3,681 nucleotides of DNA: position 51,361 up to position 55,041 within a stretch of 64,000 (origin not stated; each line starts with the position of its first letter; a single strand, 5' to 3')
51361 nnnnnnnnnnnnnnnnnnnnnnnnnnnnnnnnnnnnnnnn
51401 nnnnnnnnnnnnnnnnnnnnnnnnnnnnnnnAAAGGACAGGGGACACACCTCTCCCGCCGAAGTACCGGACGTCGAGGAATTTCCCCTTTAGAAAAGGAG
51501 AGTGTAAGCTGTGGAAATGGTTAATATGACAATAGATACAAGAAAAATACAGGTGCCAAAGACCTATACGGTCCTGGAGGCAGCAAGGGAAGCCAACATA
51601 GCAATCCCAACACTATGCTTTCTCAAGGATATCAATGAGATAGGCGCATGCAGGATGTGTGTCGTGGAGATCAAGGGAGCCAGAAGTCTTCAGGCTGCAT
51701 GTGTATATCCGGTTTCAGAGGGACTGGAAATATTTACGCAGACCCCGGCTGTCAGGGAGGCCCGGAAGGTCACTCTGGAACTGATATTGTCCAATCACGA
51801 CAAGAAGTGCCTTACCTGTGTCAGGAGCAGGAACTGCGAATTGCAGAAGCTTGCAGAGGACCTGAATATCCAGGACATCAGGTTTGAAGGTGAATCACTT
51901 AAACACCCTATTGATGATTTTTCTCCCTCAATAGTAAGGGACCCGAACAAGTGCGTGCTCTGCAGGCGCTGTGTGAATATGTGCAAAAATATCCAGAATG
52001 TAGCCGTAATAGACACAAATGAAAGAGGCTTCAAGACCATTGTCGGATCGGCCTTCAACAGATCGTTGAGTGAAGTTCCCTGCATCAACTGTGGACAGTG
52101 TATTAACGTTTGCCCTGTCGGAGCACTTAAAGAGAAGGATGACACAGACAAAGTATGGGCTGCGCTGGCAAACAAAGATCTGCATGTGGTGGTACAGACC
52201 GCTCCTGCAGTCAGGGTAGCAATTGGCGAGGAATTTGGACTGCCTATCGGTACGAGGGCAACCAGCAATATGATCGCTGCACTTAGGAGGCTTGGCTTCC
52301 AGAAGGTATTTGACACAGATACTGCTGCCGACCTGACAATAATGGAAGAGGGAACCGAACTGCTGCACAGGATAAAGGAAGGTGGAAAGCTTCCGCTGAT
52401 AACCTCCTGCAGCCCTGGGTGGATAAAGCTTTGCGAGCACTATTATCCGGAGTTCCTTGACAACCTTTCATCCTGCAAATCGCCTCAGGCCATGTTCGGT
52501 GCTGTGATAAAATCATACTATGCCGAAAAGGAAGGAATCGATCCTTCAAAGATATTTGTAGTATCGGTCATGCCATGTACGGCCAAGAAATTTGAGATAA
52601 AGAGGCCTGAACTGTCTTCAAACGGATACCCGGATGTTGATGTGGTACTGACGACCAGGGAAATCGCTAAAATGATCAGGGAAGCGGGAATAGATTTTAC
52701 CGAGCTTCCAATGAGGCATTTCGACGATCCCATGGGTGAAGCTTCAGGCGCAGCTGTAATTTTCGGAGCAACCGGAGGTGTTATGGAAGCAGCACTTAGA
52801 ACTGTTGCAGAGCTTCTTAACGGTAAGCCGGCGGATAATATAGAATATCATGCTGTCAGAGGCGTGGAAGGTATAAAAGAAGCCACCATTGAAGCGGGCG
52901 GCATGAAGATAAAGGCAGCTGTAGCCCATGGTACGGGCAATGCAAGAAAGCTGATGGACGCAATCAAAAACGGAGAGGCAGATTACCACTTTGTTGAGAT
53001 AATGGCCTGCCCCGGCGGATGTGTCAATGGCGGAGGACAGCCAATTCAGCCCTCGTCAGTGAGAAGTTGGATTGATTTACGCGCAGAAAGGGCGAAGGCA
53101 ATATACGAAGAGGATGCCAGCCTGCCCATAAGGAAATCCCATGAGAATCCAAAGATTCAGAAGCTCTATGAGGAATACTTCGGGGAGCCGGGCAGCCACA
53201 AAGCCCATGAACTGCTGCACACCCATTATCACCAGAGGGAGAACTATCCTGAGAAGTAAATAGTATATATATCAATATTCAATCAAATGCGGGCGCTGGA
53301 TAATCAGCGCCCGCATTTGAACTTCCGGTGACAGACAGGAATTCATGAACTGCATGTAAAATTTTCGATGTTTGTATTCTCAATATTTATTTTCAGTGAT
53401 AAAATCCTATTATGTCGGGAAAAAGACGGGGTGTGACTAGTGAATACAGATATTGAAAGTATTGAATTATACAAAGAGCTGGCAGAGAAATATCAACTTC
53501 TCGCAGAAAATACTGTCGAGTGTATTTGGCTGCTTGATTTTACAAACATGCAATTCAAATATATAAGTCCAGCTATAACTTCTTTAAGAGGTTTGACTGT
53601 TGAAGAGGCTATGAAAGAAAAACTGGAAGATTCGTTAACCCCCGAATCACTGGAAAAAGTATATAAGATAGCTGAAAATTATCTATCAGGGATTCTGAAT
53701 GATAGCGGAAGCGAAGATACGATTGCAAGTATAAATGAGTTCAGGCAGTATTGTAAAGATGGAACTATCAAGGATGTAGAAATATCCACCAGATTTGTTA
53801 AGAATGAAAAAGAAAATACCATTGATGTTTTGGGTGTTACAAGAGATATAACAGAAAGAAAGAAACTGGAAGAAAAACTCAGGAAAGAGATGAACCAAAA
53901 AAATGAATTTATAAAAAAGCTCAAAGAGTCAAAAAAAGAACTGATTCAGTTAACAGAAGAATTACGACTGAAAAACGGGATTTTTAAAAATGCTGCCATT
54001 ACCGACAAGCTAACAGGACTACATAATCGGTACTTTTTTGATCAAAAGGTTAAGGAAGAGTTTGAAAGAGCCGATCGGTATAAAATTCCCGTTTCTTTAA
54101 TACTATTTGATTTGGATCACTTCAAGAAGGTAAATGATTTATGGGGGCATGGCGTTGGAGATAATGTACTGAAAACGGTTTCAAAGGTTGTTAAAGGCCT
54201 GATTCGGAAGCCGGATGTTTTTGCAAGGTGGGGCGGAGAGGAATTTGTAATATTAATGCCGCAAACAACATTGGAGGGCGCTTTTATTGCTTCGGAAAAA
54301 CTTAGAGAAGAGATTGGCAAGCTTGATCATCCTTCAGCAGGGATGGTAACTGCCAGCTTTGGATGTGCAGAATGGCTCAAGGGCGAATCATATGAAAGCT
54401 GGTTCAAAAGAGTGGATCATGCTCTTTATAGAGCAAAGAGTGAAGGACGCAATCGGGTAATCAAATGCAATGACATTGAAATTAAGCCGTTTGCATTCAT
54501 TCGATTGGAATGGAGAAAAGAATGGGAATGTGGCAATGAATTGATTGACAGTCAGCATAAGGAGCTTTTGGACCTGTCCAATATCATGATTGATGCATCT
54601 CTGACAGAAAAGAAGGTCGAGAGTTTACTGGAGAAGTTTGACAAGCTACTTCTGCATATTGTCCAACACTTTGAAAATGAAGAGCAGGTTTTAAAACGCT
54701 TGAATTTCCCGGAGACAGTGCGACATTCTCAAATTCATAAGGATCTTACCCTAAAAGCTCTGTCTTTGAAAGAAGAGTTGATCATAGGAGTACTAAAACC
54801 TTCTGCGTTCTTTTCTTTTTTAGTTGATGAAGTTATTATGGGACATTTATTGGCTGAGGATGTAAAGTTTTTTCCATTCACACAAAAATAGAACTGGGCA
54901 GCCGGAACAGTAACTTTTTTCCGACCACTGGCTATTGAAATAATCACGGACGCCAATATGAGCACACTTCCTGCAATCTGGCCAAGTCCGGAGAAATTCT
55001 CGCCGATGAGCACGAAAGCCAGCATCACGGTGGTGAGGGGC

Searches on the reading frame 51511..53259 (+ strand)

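Call 60: search_protein_families(library=ncbifam, proteins=[window:51511-53259:+], max_evalue=1e-10)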
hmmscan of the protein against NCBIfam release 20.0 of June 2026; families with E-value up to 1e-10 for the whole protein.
window:51511-53259:+ (582 aa): 9 families
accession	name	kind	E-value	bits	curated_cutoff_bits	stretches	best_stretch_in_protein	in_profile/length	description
NF040763.1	FeFe_hydrog_A6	exception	4e-282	936.7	765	1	4-576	1-571/571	NADH-dependent [FeFe] hydrogenase, group A6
NF040762.1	Hydr_FeFe_Clost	exception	3.6e-205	682.9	900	1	5-573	2-571/572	ferredoxin hydrogenase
TIGR02512.1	FeFe_hydrog_A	subfamily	5.9e-172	571.7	405.95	1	140-512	1-374/375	[FeFe] hydrogenase, group A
NF005745.0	PRK07569.1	equivalog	1.1e-58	198.5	333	1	1-212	1-213/238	bidirectional hydrogenase complex protein HoxU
TIGR04105.1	FeFe_hydrog_B1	subfamily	4e-52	177.4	450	1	144-459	140-430/462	monomeric [FeFe] hydrogenase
TIGR01973.1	NuoG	equivalog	7.8e-42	143.8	470.05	1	7-210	2-202/606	NADH-quinone oxidoreductase subunit NuoG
NF006305.0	PRK08493.1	equivalog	3.4e-38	131.3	591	1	3-210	1-225/819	NADH-quinone oxidoreductase subunit G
NF005895.0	PRK07860.1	equivalog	1.1e-31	109.6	802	1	2-207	16-221/811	NADH-quinone oxidoreductase subunit G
NF009454.0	PRK12814.1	equivalog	7.2e-25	87.4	916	1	1-102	1-102/657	putative NADPH-dependent glutamate synthase small subunit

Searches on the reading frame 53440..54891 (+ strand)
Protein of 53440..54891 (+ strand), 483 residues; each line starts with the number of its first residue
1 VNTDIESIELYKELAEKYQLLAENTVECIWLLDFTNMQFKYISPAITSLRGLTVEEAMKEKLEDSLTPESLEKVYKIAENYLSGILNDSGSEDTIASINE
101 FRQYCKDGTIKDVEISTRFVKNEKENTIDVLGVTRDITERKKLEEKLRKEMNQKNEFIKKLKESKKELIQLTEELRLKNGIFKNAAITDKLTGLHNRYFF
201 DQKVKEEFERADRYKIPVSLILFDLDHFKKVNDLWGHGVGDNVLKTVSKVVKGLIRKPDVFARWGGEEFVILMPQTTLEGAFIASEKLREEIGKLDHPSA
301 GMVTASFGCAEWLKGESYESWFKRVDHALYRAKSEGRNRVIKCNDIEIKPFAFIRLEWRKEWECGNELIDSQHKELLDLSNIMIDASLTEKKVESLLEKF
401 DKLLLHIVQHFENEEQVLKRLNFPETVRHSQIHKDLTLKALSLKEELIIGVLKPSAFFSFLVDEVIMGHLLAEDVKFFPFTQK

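Call 60: search_protein_families(library=ncbifam, proteins=[window:53440-54891:+], max_evalue=1e-10)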
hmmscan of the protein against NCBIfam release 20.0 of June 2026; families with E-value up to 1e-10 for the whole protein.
window:53440-54891:+ (483 aa): 23 families
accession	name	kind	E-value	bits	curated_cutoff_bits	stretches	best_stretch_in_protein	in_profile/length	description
NF038266.1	diguan_SiaD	equivalog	3.2e-51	174.2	290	1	171-340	79-252/252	biofilm regulation diguanylate cyclase SiaD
TIGR00254.1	GGDEF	domain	4.7e-48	163.1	37.4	1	184-341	3-165/168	diguanylate cyclase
NF007135.0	PRK09581.1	equivalog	4.2e-47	161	474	1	172-342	278-454/457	PleD family two-component system response regulator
NF007380.0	PRK09894.1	equivalog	1.8e-43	149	256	1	165-345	107-289/296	diguanylate cyclase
NF047654.1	DiguCycDgcRLepto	equivalog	2.1e-39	135.2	500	1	154-341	99-294/295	diguanylate cyclase DgcR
NF051473.1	DigCycDgcsShew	equivalog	5.7e-38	130.9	400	1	180-339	129-287/291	diguanylate cyclase DgcS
NF041606.1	dguan_cyc_DgcA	equivalog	3.8e-34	118.1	370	1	148-341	141-337/340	diguanylate cyclase DgcA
NF007423.1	PRK09966.1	equivalog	7.8e-33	113.9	325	1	130-333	182-390/390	diguanylate cyclase DgcN/YfiN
NF007298.0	PRK09776.1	equivalog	8.2e-32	110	1135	1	185-341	683-843/1111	diguanylate cyclase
NF007599.0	PRK10245.1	equivalog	2.5e-31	108.5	402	1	186-340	210-367/371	diguanylate cyclase AdrA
NF053781.1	cdiGMPphdstlr2612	equivalog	3.9e-29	101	1600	1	182-339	836-998/1268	Tlr1612 family c-di-GMP phosphodiesterase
NF011955.1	PRK15426.1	equivalog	2.7e-27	95.2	408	1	185-342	397-560/564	cellulose biosynthesis regulator diguanylate cyclase DgcQ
NF040885.1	diguan_DgcJ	equivalog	5.5e-27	94.7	500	1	174-337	330-490/493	diguanylate cyclase DgcJ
NF007474.0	PRK10060.1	equivalog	3.9e-25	88.2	782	1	170-352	222-405/663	cyclic di-GMP phosphodiesterase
NF045675.1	PhdiestaseDibA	equivalog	7.5e-24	84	980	1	185-338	202-359/623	phosphodiesterase DibA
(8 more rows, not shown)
